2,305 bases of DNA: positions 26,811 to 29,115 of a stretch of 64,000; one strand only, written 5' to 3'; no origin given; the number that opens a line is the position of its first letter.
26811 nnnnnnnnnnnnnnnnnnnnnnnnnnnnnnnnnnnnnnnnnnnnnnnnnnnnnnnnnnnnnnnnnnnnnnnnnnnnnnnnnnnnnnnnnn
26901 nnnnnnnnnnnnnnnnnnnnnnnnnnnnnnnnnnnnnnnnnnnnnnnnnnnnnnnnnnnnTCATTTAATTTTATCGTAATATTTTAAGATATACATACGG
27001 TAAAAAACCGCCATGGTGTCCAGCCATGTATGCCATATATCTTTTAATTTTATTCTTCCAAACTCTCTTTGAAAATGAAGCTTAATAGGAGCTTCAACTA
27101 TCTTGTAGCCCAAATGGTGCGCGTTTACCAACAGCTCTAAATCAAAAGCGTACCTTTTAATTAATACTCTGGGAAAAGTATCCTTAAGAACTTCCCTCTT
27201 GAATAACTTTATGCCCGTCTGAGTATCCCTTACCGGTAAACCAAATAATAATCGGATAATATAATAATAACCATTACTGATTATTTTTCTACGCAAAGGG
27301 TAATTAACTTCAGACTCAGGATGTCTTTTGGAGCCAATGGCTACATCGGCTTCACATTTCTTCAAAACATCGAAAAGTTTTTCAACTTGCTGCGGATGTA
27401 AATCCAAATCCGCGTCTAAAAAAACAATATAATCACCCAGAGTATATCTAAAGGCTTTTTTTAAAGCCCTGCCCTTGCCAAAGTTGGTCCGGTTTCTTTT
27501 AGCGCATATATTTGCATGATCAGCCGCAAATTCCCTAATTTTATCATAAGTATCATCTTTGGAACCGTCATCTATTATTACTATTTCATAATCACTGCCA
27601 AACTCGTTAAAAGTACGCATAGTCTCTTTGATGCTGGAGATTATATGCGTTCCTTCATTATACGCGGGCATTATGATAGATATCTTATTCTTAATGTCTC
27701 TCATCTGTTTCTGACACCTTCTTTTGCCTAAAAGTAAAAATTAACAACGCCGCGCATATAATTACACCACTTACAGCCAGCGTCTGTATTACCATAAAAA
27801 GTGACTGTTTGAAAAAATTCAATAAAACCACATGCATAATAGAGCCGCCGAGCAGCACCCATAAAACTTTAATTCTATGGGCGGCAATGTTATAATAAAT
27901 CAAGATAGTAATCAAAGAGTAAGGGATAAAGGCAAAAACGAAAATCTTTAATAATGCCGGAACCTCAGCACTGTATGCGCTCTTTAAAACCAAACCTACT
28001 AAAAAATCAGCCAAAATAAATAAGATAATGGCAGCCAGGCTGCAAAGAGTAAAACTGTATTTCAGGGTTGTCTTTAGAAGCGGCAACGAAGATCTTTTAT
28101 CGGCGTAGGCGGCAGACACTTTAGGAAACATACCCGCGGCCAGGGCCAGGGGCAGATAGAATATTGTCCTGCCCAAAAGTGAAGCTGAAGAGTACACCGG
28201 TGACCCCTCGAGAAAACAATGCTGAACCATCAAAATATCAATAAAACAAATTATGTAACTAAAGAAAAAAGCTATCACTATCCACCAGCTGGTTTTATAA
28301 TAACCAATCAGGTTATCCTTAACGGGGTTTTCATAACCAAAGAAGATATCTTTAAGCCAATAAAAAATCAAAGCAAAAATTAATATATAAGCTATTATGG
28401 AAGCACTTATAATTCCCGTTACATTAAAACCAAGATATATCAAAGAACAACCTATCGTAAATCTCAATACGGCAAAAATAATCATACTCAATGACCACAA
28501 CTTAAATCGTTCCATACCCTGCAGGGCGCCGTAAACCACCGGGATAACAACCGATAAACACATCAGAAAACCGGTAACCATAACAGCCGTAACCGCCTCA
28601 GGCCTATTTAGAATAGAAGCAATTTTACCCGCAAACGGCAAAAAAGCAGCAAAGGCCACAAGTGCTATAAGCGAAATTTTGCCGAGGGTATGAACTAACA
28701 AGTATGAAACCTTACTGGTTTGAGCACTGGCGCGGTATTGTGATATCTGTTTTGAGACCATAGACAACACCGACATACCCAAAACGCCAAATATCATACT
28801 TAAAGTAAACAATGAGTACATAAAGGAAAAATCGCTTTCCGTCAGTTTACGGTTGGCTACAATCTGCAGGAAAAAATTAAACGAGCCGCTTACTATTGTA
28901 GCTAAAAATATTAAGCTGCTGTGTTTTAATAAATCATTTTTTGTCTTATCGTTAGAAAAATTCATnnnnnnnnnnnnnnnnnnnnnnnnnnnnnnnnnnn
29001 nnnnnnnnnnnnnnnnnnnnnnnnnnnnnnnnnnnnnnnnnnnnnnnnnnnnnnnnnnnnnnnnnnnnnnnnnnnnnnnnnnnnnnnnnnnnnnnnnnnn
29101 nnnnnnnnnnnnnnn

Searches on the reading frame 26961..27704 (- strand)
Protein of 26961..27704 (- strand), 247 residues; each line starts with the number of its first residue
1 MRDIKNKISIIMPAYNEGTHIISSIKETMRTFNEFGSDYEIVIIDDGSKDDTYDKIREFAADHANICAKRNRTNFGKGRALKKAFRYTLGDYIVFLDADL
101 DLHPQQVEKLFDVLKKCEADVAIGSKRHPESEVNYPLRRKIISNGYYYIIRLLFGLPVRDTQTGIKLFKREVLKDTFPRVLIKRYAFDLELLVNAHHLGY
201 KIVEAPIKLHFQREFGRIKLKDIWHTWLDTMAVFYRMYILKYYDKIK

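Call 5: search_protein_families(library=pfam, proteins=[window:26961-27704:-], max_evalue=0.01)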
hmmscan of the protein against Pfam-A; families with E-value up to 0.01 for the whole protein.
window:26961-27704:- (247 aa): 4 families
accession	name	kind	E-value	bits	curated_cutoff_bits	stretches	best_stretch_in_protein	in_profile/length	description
PF00535.33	Glycos_transf_2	-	4.9e-35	121.4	23.3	1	9-176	1-167/168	Glycosyl transferase family 2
PF10111.15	Glyco_tranf_2_2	-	1.7e-10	41.3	27.3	1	10-114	2-106/276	Glycosyltransferase like family 2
PF13641.12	Glyco_tranf_2_3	-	1.9e-07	31.8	27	1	8-121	3-118/230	Glycosyltransferase like family 2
PF13704.12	Glyco_tranf_2_4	-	0.00037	21.3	27.5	1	25-99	7-81/98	Glycosyl transferase family 2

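Call 33: search_protein_families(library=ncbifam, proteins=[window:26961-27704:-], max_evalue=1e-10)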
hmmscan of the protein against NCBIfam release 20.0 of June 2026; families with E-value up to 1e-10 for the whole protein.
window:26961-27704:- (247 aa): 10 families
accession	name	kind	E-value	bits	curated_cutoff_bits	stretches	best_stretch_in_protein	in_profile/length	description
NF047588.1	GlcsyltransPgfSStrep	equivalog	1.1e-19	70.9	500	1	7-175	2-166/308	glycosyltransferase PgfS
NF007986.1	PRK10714.1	equivalog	4.8e-19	68.5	529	1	6-220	6-210/316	undecaprenyl-phosphate 4-deoxy-4-formamido-L-arabinose transferase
TIGR03937.1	PgaC_IcaA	equivalog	4.5e-17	62.1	422.3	1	6-115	45-151/407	poly-beta-1,6-N-acetyl-D-glucosamine synthase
TIGR04182.1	glyco_TIGR04182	equivalog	7.4e-17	61.7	325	1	8-224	2-205/293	S-layer glycoprotein N-glycosyltransferase AglJ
NF010496.0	PRK13915.1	equivalog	6e-16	58.4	262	1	5-114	30-142/307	glucosyl-3-phosphoglycerate synthase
NF007482.0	PRK10073.1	equivalog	1.1e-14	54.2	423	1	2-123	2-119/334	glycosyltransferase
NF058614.1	PPMAGASynPpgS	equivalog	1.8e-14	53.7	370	1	9-211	3-198/226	polyprenyl-phospho-N-acetylgalactosaminyl synthase PpgS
NF047683.1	TeichurnBiosyTuaG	equivalog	2.3e-14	53.7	400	1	1-118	1-115/252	teichuronic acid biosynthesis protein TuaG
NF041875.1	EPS_EpsD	equivalog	1.1e-13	51.4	370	1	8-136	1-126/325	exopolysaccharide biosynthesis glycosyltransferase EpsD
TIGR04283.1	glyco_like_mftF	equivalog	4.2e-11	42.9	182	1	8-117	1-100/221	TIGR04283 family arsenosugar biosynthesis glycosyltransferase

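Call 69: search_solved_structures(query=window:26961-27704:-, max_evalue=0.00001)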
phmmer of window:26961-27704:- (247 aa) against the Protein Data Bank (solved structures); distinct sequences matched with E-value up to 0.00001: 27.
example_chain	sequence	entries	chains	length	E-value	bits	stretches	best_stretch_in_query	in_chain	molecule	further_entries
5mlz_A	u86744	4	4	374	7e-20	74.8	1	7-221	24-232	Dolichol monophosphate mannose synthase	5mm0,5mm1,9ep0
2z87_A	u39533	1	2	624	6.3e-19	71.7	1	8-148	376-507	Chondroitin synthase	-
2z86_A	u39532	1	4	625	6.4e-19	71.7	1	8-148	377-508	Chondroitin synthase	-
9hwj_A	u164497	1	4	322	6.2e-17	65.2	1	6-220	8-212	Undecaprenyl-phosphate 4-deoxy-4-formamido-L-arabinose transferase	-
9bhc_C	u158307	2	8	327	3.3e-15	59.5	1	6-219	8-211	Undecaprenyl-phosphate 4-deoxy-4-formamido-L-arabinose transferase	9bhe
8vxh_A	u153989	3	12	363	4.3e-15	59.1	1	6-219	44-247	Undecaprenyl-phosphate 4-deoxy-4-formamido-L-arabinose transferase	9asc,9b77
8bz8_A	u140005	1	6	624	7.2e-14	55.1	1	7-126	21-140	Glycosyltransferase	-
8bz4_A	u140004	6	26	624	7.3e-14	55.1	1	7-126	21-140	Glycosyltransferase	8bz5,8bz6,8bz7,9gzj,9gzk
5eke_A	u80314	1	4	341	1.5e-10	44.3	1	7-172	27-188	Uncharacterized glycosyltransferase sll0501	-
5ekp_C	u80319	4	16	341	1.5e-10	44.2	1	7-171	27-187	Uncharacterized glycosyltransferase sll0501 | Glycosyltransferase sll0501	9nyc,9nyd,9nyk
9nye_A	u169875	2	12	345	1.6e-10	44.2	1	7-171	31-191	Glycosyltransferase sll0501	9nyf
6h1j_A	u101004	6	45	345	6.3e-10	42.2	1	5-126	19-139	Probable ss-1,3-N-acetylglucosaminyltransferase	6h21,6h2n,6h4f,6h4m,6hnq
7pdo_A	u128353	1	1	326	4.5e-08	36.2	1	7-116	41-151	Glucosyl-3-phosphoglycerate synthase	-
7p5l_A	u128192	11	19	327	4.5e-08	36.2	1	7-116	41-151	Glucosyl-3-phosphoglycerate synthase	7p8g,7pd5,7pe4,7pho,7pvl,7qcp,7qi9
3bcv_A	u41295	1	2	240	4.5e-08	36.1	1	6-127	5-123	Putative glycosyltransferase protein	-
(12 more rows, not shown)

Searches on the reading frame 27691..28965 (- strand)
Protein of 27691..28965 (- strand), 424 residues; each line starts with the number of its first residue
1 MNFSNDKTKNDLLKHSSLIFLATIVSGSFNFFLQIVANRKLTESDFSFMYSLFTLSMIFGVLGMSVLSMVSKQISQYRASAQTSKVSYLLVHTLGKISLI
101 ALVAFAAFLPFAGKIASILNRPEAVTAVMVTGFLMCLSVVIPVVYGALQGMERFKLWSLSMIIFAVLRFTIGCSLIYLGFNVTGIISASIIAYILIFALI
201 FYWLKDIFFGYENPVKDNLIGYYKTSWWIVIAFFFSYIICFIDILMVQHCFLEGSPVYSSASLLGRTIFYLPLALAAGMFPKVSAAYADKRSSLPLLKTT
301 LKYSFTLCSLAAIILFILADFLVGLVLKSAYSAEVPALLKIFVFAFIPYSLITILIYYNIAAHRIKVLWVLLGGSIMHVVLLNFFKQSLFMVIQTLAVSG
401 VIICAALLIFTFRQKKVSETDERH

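Call 18: search_protein_families(library=pfam, proteins=[window:27691-28965:-], max_evalue=0.00001)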
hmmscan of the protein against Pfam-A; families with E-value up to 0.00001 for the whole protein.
window:27691-28965:- (424 aa): 1 family
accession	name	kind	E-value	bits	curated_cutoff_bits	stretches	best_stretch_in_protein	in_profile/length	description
PF01943.22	Polysacc_synt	-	9.9e-06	25.6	28.2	1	13-247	2-232/274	Polysaccharide biosynthesis protein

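Call 33: search_protein_families(library=ncbifam, proteins=[window:27691-28965:-], max_evalue=1e-10)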
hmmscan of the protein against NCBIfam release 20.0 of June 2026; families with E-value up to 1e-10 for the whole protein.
window:27691-28965:- (424 aa): 0 families
